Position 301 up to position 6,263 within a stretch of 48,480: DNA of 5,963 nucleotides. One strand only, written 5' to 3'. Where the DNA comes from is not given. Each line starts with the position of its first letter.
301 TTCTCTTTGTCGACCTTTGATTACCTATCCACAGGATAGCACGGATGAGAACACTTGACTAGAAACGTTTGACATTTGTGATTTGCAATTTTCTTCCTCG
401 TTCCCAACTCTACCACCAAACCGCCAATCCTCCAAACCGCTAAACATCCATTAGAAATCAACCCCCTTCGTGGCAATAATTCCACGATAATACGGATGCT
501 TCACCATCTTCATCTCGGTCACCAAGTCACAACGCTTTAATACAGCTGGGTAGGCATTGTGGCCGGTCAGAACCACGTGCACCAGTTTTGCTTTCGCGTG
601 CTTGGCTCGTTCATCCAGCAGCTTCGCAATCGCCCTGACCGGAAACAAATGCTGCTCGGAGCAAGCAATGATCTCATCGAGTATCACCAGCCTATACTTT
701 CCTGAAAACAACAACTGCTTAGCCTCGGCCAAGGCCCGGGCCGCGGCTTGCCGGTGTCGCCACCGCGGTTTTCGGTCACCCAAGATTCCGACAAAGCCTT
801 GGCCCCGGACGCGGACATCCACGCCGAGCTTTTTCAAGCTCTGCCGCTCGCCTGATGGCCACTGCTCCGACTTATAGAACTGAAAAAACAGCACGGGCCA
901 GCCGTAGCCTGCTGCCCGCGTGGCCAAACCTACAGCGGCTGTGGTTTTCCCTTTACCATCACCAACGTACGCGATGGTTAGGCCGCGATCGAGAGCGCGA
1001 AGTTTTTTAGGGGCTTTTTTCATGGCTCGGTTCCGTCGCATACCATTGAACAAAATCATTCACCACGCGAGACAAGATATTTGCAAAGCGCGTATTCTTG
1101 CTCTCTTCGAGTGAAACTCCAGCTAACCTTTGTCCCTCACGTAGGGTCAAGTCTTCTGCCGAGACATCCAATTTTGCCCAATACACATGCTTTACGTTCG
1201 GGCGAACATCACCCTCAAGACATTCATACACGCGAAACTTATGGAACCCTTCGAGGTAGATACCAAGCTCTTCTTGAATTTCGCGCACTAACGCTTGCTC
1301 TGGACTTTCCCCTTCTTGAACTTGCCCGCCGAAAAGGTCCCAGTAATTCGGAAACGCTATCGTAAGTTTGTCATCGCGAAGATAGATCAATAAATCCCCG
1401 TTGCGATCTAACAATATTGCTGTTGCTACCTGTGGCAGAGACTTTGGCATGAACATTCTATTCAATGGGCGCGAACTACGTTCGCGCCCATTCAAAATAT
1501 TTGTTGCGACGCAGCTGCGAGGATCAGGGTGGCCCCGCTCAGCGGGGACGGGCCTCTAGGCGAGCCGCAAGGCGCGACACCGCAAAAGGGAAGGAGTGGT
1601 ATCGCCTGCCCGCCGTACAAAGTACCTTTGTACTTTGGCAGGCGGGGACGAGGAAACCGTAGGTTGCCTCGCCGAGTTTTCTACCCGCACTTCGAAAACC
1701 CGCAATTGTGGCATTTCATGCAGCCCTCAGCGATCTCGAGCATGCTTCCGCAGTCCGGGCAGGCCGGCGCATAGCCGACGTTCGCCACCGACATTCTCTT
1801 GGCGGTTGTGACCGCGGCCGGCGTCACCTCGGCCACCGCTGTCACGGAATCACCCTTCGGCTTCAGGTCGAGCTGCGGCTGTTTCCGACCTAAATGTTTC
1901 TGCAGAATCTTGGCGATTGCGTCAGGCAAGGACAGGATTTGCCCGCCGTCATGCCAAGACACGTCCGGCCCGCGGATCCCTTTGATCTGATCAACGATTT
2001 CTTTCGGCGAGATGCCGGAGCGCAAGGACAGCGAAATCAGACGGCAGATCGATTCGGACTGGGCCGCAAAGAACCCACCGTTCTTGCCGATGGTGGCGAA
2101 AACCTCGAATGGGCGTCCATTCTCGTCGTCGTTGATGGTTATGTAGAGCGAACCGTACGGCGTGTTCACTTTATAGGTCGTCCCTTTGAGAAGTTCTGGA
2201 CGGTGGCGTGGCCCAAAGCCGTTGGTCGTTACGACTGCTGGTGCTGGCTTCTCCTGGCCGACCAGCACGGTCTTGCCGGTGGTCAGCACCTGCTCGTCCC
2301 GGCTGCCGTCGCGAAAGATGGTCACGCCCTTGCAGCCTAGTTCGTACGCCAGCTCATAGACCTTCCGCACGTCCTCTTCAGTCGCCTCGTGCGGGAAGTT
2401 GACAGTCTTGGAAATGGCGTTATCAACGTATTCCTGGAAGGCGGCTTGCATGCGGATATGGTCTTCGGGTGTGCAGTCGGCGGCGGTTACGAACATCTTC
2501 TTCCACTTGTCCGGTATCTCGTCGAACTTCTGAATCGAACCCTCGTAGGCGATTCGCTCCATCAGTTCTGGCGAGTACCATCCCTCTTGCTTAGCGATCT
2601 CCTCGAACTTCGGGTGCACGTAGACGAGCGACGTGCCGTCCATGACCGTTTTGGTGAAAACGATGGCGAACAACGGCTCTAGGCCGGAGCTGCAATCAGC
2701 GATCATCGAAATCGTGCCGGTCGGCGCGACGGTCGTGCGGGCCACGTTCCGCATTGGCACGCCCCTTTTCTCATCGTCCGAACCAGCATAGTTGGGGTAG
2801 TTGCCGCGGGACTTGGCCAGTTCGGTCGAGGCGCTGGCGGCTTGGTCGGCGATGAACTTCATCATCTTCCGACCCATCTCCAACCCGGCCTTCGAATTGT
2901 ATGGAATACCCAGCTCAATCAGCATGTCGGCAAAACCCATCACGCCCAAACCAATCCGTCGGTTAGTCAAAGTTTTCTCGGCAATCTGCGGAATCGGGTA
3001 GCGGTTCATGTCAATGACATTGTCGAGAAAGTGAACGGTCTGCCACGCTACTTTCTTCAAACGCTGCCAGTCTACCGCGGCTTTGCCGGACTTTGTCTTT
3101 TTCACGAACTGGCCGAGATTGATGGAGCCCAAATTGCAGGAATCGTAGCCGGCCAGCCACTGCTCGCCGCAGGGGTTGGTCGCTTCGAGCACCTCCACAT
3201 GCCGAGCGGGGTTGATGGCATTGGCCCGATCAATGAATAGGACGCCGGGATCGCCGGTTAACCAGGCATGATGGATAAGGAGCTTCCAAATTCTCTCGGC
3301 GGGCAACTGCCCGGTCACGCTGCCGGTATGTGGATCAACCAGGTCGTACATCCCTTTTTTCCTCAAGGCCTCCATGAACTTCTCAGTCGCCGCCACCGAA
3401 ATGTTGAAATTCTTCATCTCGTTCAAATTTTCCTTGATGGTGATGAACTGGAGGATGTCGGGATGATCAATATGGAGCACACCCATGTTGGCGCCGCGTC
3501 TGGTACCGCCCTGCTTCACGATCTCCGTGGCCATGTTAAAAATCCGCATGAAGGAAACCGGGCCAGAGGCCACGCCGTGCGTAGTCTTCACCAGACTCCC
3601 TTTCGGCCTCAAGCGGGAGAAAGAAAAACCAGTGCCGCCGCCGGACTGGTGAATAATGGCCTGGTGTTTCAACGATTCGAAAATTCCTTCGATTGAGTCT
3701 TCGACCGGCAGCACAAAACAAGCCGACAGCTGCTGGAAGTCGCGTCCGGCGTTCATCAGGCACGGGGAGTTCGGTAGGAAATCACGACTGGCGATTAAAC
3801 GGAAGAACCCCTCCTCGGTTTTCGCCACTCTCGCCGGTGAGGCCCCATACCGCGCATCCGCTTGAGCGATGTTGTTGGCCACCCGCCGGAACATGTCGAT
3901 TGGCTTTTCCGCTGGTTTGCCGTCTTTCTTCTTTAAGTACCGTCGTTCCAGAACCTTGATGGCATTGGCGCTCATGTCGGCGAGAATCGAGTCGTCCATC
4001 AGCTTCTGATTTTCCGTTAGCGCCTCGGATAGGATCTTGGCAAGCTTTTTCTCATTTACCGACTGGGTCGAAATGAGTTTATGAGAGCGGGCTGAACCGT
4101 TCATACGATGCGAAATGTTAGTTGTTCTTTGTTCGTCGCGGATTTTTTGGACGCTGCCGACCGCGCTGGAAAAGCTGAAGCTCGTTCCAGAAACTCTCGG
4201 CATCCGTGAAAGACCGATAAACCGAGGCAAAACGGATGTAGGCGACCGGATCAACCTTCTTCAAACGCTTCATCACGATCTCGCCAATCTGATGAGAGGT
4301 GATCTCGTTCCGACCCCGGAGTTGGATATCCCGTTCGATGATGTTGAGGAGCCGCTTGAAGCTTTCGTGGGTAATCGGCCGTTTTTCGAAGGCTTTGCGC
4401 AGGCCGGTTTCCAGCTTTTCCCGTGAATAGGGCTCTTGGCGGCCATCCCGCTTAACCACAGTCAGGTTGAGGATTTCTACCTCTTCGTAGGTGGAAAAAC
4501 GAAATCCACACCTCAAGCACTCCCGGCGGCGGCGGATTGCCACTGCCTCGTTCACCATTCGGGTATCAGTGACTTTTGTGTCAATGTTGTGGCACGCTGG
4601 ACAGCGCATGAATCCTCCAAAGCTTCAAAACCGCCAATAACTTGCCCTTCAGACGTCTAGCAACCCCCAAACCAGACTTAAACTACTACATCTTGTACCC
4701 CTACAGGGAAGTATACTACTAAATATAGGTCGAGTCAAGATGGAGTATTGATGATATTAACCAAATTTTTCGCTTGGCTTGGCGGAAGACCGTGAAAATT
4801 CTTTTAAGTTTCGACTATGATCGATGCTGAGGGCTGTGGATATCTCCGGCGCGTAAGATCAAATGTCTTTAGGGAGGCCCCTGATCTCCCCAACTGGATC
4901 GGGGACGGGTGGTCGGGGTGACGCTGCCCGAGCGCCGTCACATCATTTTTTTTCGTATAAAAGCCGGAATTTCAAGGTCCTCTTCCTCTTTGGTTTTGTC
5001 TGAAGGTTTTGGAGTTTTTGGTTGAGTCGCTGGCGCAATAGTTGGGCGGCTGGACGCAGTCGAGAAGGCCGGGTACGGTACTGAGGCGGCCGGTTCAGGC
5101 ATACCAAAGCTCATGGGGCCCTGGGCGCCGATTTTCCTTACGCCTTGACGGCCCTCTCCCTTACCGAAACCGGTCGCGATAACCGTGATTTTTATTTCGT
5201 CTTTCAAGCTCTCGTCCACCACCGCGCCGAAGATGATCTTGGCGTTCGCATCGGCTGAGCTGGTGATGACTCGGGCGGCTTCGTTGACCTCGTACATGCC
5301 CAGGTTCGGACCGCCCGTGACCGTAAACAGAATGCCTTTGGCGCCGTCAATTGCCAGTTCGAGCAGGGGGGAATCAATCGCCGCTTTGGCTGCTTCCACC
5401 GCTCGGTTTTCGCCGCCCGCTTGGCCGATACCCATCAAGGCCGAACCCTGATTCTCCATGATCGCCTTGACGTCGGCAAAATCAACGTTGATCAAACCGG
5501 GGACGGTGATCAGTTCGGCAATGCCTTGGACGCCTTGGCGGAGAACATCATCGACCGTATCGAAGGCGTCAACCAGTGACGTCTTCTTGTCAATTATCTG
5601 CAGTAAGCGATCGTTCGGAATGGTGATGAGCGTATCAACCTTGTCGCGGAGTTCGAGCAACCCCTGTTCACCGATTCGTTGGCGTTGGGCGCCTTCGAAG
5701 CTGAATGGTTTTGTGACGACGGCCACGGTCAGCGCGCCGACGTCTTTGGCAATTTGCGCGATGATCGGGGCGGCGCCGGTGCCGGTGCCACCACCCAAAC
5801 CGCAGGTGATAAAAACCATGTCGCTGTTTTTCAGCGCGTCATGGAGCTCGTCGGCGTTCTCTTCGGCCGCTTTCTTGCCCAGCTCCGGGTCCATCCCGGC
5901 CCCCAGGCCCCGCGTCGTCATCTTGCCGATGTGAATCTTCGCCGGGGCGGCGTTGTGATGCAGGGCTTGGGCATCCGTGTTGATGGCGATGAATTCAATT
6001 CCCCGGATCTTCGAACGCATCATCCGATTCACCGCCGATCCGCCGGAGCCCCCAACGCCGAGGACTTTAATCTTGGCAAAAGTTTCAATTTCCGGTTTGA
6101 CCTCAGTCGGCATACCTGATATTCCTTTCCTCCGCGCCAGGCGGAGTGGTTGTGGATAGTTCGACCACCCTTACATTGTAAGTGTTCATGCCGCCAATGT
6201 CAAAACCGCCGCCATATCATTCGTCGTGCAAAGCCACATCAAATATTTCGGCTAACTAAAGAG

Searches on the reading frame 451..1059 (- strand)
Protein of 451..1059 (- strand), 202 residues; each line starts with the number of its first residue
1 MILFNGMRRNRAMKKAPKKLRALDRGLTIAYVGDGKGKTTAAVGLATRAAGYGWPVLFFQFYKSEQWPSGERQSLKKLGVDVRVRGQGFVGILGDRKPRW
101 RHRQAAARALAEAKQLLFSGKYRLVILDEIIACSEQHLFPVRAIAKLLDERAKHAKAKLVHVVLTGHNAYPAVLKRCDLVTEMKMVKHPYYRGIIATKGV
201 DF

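Call 56: search_protein_families(library=pfam, proteins=[window:451-1059:-], max_evalue=0.00001)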
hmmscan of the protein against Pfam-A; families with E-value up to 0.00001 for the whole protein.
window:451-1059:- (202 aa): 1 family
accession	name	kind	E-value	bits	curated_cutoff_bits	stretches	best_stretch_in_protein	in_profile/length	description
PF02572.21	CobA_CobO_BtuR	-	1.4e-50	172.3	25.7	1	25-202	2-172/172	ATP:corrinoid adenosyltransferase BtuR/CobO/CobP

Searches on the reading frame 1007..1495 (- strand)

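Call 56: search_protein_families(library=pfam, proteins=[window:1007-1495:-], max_evalue=0.00001)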
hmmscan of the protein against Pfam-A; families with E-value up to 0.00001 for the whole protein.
window:1007-1495:- (162 aa): 1 family
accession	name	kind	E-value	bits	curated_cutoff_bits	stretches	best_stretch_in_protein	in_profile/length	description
PF00293.34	NUDIX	-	1.2e-13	51.7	21.1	1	23-132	5-118/134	NUDIX domain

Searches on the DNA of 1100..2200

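Call 43: search_rna_families(source=window, start=1100, end=2200, threshold=evalue, max_evalue=10, show_alignments=2)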
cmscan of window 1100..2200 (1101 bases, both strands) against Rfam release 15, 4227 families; matches with E-value up to 10: 0.
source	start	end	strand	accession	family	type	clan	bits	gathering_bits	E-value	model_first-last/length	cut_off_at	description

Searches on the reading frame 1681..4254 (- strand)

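Call 56: search_protein_families(library=pfam, proteins=[window:1681-4254:-], max_evalue=0.00001)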
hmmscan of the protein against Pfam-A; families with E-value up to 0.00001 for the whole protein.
window:1681-4254:- (857 aa): 3 families
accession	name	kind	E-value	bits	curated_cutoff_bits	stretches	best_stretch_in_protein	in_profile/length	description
PF02867.20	Ribonuc_red_lgC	-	2.3e-132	442.7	23.9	2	177-494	1-344/523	Ribonucleotide reductase, barrel domain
PF12637.14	TSCPD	-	4.6e-22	78.6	22.8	1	694-788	3-88/88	TSCPD domain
PF00317.26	Ribonuc_red_lgN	-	1.7e-20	73.3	28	1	95-173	4-76/77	Ribonucleotide reductase, all-alpha domain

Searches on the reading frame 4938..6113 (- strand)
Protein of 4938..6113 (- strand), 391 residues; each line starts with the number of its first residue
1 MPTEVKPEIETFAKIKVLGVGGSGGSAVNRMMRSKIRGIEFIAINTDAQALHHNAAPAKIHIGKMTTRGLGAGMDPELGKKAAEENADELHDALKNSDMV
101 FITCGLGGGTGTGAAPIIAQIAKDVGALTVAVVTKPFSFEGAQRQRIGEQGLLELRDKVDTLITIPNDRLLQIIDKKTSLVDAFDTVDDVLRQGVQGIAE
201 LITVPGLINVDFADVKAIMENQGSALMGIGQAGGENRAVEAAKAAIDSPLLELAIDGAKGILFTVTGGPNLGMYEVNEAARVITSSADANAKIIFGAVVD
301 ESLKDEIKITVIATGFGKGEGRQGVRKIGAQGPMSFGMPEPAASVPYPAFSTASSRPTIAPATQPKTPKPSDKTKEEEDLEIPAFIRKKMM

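Call 56: search_protein_families(library=pfam, proteins=[window:4938-6113:-], max_evalue=0.00001)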
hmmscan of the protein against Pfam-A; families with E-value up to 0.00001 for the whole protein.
window:4938-6113:- (391 aa): 2 families
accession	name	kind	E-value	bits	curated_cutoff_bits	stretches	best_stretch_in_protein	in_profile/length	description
PF00091.31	Tubulin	-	5.6e-47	160.9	33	1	14-175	1-190/190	Tubulin/FtsZ family, GTPase domain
PF12327.13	FtsZ_C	-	1.7e-33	115.2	27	1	223-316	1-94/95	FtsZ family, C-terminal domain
